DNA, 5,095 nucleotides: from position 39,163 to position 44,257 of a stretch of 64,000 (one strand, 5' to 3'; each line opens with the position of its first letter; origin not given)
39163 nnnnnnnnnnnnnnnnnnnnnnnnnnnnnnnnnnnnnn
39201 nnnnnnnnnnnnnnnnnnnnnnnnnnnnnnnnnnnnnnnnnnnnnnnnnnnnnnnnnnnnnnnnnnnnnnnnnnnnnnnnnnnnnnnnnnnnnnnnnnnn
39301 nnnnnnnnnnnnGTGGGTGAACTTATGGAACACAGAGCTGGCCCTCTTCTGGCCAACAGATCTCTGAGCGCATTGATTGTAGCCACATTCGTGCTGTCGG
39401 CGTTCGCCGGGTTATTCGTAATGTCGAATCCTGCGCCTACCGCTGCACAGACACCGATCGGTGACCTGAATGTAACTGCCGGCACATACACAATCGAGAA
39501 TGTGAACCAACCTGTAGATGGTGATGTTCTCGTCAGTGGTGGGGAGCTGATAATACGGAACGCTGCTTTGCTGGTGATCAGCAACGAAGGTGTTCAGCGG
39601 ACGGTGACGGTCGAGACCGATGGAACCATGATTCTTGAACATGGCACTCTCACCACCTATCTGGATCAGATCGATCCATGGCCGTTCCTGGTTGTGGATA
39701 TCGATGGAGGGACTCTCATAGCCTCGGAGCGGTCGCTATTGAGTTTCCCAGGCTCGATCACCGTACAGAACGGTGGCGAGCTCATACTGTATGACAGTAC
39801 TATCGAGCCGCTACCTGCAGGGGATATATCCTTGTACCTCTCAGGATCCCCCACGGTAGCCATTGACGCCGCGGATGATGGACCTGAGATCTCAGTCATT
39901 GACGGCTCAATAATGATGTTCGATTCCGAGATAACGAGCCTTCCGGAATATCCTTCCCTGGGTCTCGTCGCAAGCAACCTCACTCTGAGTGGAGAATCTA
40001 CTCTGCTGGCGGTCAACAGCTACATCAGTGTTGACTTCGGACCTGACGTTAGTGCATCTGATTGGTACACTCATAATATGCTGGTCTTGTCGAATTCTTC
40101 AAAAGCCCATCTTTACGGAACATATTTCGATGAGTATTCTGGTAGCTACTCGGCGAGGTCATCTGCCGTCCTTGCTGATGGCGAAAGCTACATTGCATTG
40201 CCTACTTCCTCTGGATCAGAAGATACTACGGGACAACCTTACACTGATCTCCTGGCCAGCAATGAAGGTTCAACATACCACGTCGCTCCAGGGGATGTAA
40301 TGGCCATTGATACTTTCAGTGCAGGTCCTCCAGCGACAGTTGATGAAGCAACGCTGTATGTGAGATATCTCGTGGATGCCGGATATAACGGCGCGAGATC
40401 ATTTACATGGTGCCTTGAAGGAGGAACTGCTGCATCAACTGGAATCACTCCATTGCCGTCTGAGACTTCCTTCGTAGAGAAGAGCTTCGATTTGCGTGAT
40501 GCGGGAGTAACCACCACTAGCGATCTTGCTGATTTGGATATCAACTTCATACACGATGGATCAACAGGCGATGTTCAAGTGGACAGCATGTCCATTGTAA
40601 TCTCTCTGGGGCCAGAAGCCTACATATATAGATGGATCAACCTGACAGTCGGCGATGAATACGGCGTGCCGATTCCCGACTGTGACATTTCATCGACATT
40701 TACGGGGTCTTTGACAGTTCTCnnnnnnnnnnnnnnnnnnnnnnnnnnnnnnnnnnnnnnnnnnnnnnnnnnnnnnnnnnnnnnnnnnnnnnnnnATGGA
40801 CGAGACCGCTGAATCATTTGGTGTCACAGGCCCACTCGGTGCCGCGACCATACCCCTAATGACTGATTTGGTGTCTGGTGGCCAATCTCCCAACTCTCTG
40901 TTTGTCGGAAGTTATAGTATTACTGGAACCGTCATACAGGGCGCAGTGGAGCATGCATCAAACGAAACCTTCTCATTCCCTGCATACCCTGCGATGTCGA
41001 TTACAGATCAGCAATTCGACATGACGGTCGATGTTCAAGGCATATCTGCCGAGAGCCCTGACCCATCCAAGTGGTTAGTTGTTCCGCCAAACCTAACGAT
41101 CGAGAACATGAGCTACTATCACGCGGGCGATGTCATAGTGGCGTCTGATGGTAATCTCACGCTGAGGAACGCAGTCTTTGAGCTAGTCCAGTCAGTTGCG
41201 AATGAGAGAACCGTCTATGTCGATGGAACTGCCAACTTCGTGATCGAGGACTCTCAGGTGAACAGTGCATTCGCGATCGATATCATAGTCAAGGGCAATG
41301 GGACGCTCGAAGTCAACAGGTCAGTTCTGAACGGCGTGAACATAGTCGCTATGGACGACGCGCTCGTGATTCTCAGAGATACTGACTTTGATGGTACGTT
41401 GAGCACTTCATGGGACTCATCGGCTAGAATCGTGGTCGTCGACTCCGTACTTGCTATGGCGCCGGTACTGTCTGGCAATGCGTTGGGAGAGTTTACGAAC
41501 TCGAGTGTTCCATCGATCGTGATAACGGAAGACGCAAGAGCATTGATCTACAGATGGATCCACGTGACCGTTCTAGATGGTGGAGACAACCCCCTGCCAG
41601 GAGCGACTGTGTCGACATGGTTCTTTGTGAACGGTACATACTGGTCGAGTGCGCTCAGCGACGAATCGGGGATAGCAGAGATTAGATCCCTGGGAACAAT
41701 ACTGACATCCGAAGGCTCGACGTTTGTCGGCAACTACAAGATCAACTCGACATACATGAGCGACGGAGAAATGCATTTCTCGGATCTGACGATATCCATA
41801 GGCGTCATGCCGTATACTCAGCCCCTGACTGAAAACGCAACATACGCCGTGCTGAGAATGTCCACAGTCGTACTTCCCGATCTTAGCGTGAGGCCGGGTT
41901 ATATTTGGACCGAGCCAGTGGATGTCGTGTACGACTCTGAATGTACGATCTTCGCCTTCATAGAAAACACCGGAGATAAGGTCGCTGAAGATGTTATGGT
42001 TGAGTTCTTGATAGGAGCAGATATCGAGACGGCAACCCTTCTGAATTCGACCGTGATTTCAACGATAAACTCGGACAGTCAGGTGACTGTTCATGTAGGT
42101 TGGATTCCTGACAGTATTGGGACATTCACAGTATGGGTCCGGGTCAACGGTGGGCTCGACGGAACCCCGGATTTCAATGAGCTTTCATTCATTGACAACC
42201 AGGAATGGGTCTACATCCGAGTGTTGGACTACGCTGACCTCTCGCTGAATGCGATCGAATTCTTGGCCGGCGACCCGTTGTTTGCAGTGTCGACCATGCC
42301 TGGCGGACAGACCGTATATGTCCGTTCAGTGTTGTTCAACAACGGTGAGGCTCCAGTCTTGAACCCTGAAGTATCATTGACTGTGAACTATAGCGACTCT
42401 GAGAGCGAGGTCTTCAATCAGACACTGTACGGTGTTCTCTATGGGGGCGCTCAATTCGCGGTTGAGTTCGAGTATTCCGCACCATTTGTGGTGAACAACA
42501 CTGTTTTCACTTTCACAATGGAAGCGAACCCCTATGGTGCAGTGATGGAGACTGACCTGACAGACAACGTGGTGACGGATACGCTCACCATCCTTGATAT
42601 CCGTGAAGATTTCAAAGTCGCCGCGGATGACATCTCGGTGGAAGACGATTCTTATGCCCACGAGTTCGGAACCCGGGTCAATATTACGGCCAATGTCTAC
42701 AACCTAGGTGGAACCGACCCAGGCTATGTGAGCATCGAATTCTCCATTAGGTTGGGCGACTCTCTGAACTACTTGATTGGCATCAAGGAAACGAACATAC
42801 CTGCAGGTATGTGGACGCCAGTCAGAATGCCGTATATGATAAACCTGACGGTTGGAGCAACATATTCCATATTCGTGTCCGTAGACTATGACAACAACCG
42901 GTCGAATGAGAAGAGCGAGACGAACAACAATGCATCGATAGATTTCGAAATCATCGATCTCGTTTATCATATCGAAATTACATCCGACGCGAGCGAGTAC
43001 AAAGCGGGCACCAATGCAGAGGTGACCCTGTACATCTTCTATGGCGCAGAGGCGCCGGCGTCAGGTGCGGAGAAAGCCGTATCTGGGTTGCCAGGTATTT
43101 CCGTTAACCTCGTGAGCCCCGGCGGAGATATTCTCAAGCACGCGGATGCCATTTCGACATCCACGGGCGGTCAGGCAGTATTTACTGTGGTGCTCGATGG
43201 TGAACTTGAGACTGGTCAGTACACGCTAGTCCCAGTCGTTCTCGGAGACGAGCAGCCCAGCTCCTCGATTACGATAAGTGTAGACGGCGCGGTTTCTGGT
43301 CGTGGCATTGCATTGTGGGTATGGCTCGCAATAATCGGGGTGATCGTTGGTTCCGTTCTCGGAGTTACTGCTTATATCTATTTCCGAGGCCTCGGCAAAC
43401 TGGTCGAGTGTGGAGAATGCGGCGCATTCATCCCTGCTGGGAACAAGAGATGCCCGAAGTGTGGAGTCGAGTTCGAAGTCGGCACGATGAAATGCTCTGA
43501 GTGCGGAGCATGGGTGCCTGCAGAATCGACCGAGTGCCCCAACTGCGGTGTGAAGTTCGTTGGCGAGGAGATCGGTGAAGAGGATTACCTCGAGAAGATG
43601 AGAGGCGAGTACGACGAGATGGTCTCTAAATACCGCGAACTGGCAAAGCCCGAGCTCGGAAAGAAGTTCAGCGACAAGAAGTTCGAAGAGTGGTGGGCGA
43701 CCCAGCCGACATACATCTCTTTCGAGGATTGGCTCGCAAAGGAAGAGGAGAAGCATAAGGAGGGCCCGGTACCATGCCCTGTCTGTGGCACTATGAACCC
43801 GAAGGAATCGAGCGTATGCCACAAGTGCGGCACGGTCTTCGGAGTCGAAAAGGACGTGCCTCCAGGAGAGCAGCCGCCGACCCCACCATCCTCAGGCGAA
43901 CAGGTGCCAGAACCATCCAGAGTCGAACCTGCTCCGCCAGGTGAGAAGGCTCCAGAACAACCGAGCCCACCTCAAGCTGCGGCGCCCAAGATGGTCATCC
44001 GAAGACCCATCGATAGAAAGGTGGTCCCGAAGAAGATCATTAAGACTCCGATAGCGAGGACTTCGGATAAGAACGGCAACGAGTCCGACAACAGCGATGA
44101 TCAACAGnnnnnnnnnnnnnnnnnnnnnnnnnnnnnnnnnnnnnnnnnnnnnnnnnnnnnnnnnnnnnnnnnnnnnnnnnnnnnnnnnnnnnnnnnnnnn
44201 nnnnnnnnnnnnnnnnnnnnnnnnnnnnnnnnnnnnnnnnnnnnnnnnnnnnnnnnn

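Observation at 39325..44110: Giant CARDB/beta-helix adhesin anchored by one TM helix, with a roughly 240-aa cytoplasmic tail of three zinc ribbons and a proline-rich segment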

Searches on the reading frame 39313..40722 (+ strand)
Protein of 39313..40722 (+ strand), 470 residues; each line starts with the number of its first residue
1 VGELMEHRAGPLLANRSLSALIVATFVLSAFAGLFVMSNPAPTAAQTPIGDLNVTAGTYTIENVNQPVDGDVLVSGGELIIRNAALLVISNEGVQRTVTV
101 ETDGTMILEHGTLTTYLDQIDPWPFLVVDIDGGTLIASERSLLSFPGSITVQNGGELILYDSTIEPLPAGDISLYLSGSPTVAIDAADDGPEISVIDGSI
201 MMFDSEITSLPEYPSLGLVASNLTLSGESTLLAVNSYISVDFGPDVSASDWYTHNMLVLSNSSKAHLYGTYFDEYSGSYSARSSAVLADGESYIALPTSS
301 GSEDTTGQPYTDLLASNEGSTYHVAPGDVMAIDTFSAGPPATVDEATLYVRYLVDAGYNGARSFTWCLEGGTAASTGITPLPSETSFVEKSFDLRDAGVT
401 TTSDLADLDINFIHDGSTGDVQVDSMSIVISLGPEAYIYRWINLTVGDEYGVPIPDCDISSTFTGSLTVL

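Call 7: search_protein_families(library=pfam, proteins=[window:39313-40722:+], max_evalue=0.01)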
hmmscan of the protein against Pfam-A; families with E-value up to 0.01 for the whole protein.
window:39313-40722:+ (470 aa): 0 families

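Call 34: search_protein_families(library=ncbifam, proteins=[window:39313-40722:+], max_evalue=0.001)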
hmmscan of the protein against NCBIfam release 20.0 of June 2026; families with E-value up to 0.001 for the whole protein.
window:39313-40722:+ (470 aa): 0 families

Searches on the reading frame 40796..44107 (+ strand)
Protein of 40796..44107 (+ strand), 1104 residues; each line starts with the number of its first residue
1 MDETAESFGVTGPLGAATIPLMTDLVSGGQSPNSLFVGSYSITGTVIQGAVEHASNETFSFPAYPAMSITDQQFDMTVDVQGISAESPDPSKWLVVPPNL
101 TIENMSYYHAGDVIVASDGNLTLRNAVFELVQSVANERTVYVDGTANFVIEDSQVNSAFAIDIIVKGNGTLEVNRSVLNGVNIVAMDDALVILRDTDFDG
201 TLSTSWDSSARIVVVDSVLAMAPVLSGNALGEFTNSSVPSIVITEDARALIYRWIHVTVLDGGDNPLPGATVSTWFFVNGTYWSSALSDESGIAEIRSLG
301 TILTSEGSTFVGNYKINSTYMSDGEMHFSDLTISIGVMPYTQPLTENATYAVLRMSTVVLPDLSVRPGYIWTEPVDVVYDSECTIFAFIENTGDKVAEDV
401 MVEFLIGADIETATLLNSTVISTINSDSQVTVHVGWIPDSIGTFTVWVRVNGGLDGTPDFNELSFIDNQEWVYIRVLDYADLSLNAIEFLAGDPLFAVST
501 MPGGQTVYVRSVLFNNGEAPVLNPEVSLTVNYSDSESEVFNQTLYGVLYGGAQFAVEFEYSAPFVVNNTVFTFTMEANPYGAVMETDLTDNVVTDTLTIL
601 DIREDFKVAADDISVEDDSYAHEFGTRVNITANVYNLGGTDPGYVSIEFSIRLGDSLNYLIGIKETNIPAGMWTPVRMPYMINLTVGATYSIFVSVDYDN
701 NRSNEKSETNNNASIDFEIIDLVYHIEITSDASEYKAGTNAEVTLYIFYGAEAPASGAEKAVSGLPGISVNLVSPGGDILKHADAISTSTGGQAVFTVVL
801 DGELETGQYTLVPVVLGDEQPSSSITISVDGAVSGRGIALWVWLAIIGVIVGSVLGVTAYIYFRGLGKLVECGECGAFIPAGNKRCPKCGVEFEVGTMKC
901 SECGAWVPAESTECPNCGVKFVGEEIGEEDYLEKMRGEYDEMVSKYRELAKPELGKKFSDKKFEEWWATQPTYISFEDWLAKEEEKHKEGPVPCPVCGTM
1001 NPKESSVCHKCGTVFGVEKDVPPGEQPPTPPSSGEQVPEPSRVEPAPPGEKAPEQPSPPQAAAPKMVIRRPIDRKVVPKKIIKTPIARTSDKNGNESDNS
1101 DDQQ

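Call 7: search_protein_families(library=pfam, proteins=[window:40796-44107:+], max_evalue=0.01)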
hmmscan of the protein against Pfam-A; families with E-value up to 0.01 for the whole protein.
window:40796-44107:+ (1104 aa): 6 families
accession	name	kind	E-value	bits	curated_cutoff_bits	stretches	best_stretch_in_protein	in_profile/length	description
PF07705.17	CARDB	-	7.3e-13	49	22.7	2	361-450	2-83/101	CARDB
PF12773.13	DZR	-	3.3e-09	37.2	27.3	1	872-918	1-45/45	Double zinc ribbon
PF13240.11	Zn_Ribbon_1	-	8.9e-09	35.3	25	2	994-1013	2-21/23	zinc-ribbon domain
PF13248.11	Zn_ribbon_3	-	4.5e-07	29.5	27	1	897-921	2-26/26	zinc-ribbon domain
PF24292.1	DUF7479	-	0.0031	18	27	1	885-927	4-46/60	Domain of unknown function (DUF7479)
PF18912.6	DZR_2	-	0.0043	17.3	27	0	884-925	8-50/56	Double zinc ribbon domain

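Call 34: search_protein_families(library=ncbifam, proteins=[window:40796-44107:+], max_evalue=0.001)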
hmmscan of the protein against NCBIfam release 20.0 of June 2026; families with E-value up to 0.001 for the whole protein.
window:40796-44107:+ (1104 aa): 2 families
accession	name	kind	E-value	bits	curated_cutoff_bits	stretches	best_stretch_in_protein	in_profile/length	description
NF011149.0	PRK14559.1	equivalog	0.00016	20.6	374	0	870-920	2-50/642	serine/threonine phosphatase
NF049953.1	ribbon_DG_selen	exception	0.00038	20.4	130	0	898-921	148-171/172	zinc ribbon-containing (seleno)protein DG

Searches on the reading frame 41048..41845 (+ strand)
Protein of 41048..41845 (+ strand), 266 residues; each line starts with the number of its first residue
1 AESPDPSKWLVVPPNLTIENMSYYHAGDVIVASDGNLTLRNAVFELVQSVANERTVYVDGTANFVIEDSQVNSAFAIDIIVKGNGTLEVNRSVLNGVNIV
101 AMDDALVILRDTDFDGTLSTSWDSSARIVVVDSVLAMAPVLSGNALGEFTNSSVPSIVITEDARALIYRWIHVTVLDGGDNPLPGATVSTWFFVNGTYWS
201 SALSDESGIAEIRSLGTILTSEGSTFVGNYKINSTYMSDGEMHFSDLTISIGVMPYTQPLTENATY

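Call 73: predict_structure(alignment_id=A3)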
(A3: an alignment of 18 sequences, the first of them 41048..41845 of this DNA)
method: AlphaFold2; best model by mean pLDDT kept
length: 266 residues; sequences in the alignment: 18
mean_pLDDT: 92.2   pTM: 0.86
mean pLDDT of the five models: 92.2, 92.1, 91.8, 91.7, 90.7
residues with pLDDT >= 90: 213; 70-90: 45; 50-70: 4; < 50: 4
segments of 3 or more residues with pLDDT < 50: 1-4
pLDDT, mean of each block of 10 residues (from residue 1): 57 88 89 92 91 92 97 91 96 97 97 97 95 97 97 95 96 92 95 92 96 95 94 93 90 91 85
secondary structure, 60 per line:
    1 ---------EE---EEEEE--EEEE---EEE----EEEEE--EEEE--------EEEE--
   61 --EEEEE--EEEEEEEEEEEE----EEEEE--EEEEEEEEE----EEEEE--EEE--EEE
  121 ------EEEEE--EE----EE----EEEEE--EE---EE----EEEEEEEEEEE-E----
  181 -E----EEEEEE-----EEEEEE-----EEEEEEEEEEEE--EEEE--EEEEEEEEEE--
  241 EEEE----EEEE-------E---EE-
elements in order: E15-19 E22-25 E29-31 E36-40 E43-46 E55-58 E63-67 E70-81 E86-90 E93-101 E106-110 E113-115 E118-120 E127-131 E146-150 E164-174 E187-192 E198-203 E209-220 E223-226 E229-238 E241-244 E249-252

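Call 76: fold_search(model_id=the predicted structure, library=pdb)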
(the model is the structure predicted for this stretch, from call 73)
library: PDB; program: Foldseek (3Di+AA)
matches with E <= 10: 981; with E <= 0.001: 0
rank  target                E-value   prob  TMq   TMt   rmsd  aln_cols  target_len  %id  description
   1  8bdw_A                5.5e-03  1.00  0.26  0.65   4.6        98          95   17  Crystal structure of CnaB2 domain from Lactobacillus plantarum (released 2023-02-22)
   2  6rpt_A                5.5e-03  0.99  0.19  0.38   6.3       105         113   20  Structure of tick complement inhibitor CirpT1 complexed with macroglobubulin domain 4 of human complement C5 (released 2020-01-08)
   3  8qox_B                8.4e-03  1.00  0.25  0.16   4.9       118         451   18  Two-component assembly of SlaA and SlaB S-layer proteins of Sulfolobus acidocaldarius (released 2024-02-21)
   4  6rpt_C                8.9e-03  0.99  0.19  0.38   6.3       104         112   20  Structure of tick complement inhibitor CirpT1 complexed with macroglobubulin domain 4 of human complement C5 (released 2020-01-08)
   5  4v4c_B                9.8e-03  1.00  0.22  0.21   3.5        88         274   15  Crystal Structure of Pyrogallol-Phloroglucinol Transhydroxylase from Pelobacter acidigallici (released 2014-07-09)
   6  6fwv_A                1.0e-02  1.00  0.29  0.15   5.4       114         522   14  The Bacillus anthracis TIE protein (released 2018-08-08)
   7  2boy_A                1.2e-02  1.00  0.20  0.21   7.1       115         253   14  Crystal structure of 3-ChloroCatechol 1,2-Dioxygenase from Rhodococcus Opacus 1CP (released 2006-08-24)
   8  6fwv_B                1.7e-02  1.00  0.29  0.15   5.4       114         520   14  The Bacillus anthracis TIE protein (released 2018-08-08)
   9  2boy_F                1.8e-02  0.99  0.20  0.21   7.8       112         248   12  Crystal structure of 3-ChloroCatechol 1,2-Dioxygenase from Rhodococcus Opacus 1CP (released 2006-08-24)
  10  24qi                  1.8e-02  0.80  0.34  0.17  14.4       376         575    8  Crystal structure of a tailspike depolymerase (Belisarius_gp86) from Acinetobacter phage Belisarius (released 2026-03-25)
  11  8bdw_H                2.1e-02  1.00  0.26  0.64   4.6        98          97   17  Crystal structure of CnaB2 domain from Lactobacillus plantarum (released 2023-02-22)
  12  2boy_B                2.2e-02  0.99  0.20  0.21   6.9       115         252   13  Crystal structure of 3-ChloroCatechol 1,2-Dioxygenase from Rhodococcus Opacus 1CP (released 2006-08-24)
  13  3kpt_B                2.2e-02  0.99  0.21  0.17   6.4       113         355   18  Crystal structure of BcpA, the major pilin subunit of Bacillus cereus (released 2009-11-24)
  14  8r2v_A                2.8e-02  0.99  0.19  0.16   8.4       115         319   14  Crystal structure of hydroxyquinol-1,2-dioxygenase from Gelatoporia subvermispora (GsHDX1) (released 2024-11-13)
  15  3rkp_A                2.8e-02  0.99  0.21  0.16   8.7       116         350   18  Crystal structure of BcpA*(D312A), the major pilin subunit of Bacillus cereus (released 2012-05-30)
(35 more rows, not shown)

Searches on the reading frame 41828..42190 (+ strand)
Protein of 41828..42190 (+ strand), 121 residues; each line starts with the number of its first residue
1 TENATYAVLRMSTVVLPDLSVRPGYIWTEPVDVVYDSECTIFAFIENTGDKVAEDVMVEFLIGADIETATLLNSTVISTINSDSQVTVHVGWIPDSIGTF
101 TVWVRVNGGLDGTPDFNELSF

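Call 77: search_protein_families(library=pfam, proteins=[window:41828-42190:+], max_evalue=1)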
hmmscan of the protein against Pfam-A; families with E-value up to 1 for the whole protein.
window:41828-42190:+ (121 aa): 1 family
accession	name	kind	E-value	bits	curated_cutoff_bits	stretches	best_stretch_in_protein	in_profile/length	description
PF07705.17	CARDB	-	2.8e-07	31.1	22.7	1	17-106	2-83/101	CARDB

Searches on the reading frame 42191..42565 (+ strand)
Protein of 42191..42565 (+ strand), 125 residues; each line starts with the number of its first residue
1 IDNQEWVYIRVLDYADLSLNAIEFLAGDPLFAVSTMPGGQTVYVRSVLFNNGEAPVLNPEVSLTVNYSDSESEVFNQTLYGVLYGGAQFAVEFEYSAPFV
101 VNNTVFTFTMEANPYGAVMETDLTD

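Call 77: search_protein_families(library=pfam, proteins=[window:42191-42565:+], max_evalue=1)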
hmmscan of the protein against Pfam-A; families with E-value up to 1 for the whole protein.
window:42191-42565:+ (125 aa): 1 family
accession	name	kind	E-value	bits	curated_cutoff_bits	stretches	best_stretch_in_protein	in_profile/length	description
PF10633.15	NPCBM_assoc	-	0.19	12.4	24.4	1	39-65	4-30/78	NPCBM-associated, NEW3 domain of alpha-galactosidase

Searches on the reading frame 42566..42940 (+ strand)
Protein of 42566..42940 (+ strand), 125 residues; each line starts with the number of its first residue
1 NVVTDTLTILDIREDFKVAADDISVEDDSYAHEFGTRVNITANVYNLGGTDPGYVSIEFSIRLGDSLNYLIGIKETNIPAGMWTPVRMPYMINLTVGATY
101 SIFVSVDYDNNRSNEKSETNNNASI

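Call 77: search_protein_families(library=pfam, proteins=[window:42566-42940:+], max_evalue=1)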
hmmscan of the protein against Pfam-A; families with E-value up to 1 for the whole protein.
window:42566-42940:+ (125 aa): 2 families
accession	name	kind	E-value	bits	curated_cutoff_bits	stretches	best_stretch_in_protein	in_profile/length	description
PF07705.17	CARDB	-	9.1e-05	23.1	22.7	1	32-124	15-100/101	CARDB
PF23616.1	Ig_GEX2_N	-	0.12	12.9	27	1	41-78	59-96/105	GEX2 N-terminal Ig-like domain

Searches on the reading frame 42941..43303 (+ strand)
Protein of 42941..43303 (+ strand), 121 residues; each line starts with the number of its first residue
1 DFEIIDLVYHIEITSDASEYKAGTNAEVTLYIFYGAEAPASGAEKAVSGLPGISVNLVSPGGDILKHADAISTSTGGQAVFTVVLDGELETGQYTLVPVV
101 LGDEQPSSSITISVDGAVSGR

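Call 77: search_protein_families(library=pfam, proteins=[window:42941-43303:+], max_evalue=1)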
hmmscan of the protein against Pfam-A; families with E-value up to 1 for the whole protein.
window:42941-43303:+ (121 aa): 3 families
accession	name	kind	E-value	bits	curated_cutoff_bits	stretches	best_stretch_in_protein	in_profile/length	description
PF01835.25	MG2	-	0.043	14.6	32.8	1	20-114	11-96/96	MG2 domain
PF23982.2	XM1_gp53_minor_capsid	-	0.073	13.3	27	1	25-95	56-129/154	XM1 gp53 minor capsid protein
PF02749.22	QRPTase_N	-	0.14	12.8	27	1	23-76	8-62/82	Quinolinate phosphoribosyl transferase, N-terminal domain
